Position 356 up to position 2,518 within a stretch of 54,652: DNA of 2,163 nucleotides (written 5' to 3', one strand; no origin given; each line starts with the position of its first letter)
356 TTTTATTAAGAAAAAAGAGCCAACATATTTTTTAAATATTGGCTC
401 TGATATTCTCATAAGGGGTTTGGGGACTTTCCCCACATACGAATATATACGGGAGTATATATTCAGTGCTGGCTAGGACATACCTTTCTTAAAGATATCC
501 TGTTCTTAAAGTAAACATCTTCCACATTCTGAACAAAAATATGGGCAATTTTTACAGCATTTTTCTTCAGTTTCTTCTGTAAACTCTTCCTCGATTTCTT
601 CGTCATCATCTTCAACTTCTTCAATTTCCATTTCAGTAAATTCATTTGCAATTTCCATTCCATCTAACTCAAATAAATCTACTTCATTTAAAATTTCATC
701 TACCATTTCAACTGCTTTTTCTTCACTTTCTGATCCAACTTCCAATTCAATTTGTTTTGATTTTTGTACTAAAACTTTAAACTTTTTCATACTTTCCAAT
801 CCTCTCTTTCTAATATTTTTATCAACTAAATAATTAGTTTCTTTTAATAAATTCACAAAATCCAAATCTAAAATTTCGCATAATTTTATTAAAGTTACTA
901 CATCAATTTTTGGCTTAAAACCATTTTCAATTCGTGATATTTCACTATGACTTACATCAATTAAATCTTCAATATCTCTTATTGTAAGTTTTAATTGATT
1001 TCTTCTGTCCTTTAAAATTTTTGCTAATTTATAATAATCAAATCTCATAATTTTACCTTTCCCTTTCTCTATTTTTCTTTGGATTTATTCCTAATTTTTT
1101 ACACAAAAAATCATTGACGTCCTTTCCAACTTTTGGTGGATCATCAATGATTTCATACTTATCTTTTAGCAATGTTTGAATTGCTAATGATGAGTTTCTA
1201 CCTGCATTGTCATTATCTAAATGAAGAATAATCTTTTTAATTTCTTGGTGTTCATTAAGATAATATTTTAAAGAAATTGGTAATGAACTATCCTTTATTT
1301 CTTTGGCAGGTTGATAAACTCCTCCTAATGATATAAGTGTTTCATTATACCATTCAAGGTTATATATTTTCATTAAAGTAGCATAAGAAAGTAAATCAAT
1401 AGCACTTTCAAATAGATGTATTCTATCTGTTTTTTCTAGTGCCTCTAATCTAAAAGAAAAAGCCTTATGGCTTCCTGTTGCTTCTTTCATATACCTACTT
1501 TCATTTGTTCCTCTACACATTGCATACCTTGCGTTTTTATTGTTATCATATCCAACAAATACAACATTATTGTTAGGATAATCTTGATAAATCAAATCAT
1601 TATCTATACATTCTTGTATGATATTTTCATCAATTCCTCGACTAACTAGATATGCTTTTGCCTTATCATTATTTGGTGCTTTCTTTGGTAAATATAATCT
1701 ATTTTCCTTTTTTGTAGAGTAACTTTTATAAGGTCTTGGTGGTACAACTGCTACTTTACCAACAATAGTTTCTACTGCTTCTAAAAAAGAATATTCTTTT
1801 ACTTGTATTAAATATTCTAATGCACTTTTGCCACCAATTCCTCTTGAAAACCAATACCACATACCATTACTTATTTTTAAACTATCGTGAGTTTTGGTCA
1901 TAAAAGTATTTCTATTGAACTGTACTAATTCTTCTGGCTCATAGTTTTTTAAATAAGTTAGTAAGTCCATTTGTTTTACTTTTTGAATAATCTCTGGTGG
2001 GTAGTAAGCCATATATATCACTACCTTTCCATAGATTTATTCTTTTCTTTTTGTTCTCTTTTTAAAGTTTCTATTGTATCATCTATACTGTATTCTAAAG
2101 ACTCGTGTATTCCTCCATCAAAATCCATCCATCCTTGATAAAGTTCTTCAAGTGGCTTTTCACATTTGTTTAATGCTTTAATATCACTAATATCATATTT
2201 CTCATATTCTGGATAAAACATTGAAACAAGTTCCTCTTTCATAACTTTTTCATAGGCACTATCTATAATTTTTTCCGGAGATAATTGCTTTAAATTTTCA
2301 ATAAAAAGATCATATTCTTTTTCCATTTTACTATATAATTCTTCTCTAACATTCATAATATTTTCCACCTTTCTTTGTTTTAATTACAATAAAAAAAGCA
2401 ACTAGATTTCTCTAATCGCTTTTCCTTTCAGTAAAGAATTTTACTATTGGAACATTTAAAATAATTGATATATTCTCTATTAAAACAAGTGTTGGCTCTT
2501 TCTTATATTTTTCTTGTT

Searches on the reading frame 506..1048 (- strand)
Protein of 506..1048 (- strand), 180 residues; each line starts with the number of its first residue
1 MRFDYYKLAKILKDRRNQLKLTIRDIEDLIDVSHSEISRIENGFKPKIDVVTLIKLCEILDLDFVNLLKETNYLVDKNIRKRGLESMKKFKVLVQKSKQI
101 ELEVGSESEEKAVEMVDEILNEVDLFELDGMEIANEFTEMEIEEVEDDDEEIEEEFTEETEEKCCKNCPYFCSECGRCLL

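Call 24: search_protein_families(library=pfam, max_evalue=0.001, proteins=[window:506-1048:-])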
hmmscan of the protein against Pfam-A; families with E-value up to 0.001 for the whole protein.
window:506-1048:- (180 aa): 4 families
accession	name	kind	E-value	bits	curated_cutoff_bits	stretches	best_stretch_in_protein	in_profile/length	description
PF01381.28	HTH_3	-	9.2e-12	45.3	23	1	12-64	1-52/55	Helix-turn-helix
PF12844.13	HTH_19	-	6.5e-09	36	30.2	1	12-69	4-60/64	Helix-turn-helix domain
PF13560.12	HTH_31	-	5.8e-07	30.2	27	1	8-63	2-57/64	Helix-turn-helix domain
PF13443.12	HTH_26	-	0.00025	21.7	22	1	8-66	2-56/63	Cro/C1-type HTH DNA-binding domain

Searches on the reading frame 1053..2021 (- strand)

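Call 24: search_protein_families(library=pfam, max_evalue=0.001, proteins=[window:1053-2021:-])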
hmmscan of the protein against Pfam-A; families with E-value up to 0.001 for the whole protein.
window:1053-2021:- (322 aa): 3 families
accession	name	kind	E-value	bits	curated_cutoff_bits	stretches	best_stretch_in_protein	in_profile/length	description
PF13154.11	DUF3991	-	9e-16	58.5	24.5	1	123-192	1-71/74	Protein of unknown function (DUF3991)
PF13155.12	Toprim_2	-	3.1e-10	40.7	22.1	1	203-306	2-88/88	Toprim-like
PF13662.12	Toprim_4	-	8.2e-06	26.4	25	1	212-285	8-74/85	Toprim domain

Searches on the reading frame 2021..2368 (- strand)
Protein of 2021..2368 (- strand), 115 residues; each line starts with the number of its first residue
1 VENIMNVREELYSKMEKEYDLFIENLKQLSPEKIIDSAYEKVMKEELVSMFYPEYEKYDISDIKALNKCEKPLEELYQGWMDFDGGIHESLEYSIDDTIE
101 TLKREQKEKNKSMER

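Call 24: search_protein_families(library=pfam, max_evalue=0.001, proteins=[window:2021-2368:-])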
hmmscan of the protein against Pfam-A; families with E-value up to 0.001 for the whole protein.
window:2021-2368:- (115 aa): 1 family
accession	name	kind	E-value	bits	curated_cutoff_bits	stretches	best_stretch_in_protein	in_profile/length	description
PF12959.12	DUF3848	-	2.9e-18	66.1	30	1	8-100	2-92/95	Protein of unknown function (DUF3848)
